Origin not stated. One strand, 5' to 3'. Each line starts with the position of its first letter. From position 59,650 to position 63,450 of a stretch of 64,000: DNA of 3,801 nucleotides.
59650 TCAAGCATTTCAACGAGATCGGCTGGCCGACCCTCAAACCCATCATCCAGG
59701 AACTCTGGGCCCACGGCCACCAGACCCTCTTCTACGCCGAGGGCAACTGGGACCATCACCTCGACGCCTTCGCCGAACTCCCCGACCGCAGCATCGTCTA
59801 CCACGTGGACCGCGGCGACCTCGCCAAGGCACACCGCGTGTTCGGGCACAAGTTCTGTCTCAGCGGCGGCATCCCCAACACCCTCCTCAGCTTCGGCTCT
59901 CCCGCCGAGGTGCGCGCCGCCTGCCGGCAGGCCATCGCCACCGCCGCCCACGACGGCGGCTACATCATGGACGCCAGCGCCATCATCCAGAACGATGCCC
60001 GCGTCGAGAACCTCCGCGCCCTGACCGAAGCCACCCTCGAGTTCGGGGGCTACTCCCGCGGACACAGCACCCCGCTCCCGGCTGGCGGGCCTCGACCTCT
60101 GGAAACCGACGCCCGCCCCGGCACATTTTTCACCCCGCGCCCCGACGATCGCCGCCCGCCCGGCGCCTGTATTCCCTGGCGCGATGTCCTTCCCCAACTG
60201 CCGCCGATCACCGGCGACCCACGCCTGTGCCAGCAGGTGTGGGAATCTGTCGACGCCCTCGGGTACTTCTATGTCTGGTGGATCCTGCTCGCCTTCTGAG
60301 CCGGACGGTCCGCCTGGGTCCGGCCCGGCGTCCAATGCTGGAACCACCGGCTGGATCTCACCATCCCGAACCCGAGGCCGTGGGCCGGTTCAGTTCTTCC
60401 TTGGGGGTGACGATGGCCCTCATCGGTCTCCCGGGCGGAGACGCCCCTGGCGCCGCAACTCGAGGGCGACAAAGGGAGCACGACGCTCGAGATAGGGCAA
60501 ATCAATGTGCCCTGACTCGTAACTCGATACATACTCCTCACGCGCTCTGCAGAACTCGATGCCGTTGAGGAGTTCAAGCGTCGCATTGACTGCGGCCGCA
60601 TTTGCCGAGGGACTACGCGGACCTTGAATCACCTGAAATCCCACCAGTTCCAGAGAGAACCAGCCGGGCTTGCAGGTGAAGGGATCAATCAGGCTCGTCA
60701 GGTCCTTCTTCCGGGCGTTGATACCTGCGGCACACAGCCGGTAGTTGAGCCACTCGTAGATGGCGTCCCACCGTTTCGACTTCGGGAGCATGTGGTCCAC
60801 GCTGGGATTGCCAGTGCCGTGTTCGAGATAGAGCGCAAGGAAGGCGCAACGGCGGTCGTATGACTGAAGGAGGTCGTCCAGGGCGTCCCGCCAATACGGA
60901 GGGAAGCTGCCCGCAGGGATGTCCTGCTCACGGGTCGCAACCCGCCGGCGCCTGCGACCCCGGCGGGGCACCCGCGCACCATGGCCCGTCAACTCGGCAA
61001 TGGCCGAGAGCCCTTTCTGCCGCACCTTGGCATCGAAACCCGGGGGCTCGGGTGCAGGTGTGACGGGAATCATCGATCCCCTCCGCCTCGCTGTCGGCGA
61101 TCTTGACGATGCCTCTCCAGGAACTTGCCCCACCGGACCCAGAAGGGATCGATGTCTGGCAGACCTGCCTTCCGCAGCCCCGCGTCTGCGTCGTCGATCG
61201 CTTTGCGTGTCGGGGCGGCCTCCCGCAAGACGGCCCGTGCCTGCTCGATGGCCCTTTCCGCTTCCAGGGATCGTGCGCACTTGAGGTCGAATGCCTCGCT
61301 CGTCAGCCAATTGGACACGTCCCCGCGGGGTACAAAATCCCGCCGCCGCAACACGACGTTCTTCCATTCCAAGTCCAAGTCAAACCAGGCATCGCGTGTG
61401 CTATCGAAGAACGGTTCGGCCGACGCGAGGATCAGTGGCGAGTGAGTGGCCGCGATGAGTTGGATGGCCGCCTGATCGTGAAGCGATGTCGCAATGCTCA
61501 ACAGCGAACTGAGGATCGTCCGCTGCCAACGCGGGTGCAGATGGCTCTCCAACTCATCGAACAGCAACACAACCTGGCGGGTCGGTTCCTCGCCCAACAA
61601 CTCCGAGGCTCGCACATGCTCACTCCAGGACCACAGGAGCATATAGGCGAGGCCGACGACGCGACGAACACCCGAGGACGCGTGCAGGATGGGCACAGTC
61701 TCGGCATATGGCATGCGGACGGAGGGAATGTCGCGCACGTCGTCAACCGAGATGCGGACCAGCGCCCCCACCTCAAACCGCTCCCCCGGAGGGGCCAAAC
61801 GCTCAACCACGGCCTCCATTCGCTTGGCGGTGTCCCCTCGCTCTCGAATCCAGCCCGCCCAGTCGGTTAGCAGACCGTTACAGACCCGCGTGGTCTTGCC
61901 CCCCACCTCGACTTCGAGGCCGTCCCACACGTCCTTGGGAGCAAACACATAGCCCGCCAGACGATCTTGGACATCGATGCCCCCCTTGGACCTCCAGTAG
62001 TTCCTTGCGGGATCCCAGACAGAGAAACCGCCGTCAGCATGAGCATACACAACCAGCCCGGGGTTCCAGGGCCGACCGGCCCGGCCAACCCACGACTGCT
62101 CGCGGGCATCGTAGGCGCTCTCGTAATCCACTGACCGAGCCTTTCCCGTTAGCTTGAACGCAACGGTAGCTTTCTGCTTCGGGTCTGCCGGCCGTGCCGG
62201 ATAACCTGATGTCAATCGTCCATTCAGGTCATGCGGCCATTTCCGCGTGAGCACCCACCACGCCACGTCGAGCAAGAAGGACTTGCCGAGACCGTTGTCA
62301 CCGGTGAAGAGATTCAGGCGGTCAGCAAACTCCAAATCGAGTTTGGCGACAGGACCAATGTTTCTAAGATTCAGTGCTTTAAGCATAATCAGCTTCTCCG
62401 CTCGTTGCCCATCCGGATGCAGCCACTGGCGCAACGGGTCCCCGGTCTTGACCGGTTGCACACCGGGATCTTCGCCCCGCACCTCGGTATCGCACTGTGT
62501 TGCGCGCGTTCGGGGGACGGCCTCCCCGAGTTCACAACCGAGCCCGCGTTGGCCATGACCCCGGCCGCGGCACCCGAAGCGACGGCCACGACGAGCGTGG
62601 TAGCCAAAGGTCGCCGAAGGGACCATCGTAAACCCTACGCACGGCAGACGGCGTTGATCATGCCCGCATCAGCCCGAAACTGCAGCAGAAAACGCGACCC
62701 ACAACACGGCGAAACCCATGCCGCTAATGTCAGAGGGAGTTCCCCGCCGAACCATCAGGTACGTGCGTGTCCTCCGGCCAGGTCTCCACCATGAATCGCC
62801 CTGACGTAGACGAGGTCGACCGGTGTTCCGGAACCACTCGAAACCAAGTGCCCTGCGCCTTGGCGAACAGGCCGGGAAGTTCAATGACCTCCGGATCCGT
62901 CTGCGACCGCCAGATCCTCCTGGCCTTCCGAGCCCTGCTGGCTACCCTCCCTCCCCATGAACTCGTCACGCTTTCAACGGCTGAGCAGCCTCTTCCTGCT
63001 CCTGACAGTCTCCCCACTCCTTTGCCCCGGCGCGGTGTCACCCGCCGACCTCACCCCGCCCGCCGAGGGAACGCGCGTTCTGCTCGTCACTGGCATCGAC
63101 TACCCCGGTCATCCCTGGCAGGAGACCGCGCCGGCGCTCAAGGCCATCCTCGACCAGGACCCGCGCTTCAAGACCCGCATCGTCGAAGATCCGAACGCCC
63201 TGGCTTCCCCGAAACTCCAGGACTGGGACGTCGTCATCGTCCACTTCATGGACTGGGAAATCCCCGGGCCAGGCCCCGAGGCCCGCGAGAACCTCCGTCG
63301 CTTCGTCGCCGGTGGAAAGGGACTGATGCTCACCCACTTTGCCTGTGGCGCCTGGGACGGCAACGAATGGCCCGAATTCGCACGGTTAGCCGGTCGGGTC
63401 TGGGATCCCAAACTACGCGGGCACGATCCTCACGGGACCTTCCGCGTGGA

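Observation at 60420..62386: Lower-GC two-gene ATPase + HNH-like module resembling Septu (PtuA/PtuB), with a degenerate nuclease zinc site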

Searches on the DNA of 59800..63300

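Call 62: search_rna_families(source=window, start=59800, end=63300, threshold=evalue, max_evalue=1)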
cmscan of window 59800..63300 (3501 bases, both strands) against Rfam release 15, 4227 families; matches with E-value up to 1: 0.
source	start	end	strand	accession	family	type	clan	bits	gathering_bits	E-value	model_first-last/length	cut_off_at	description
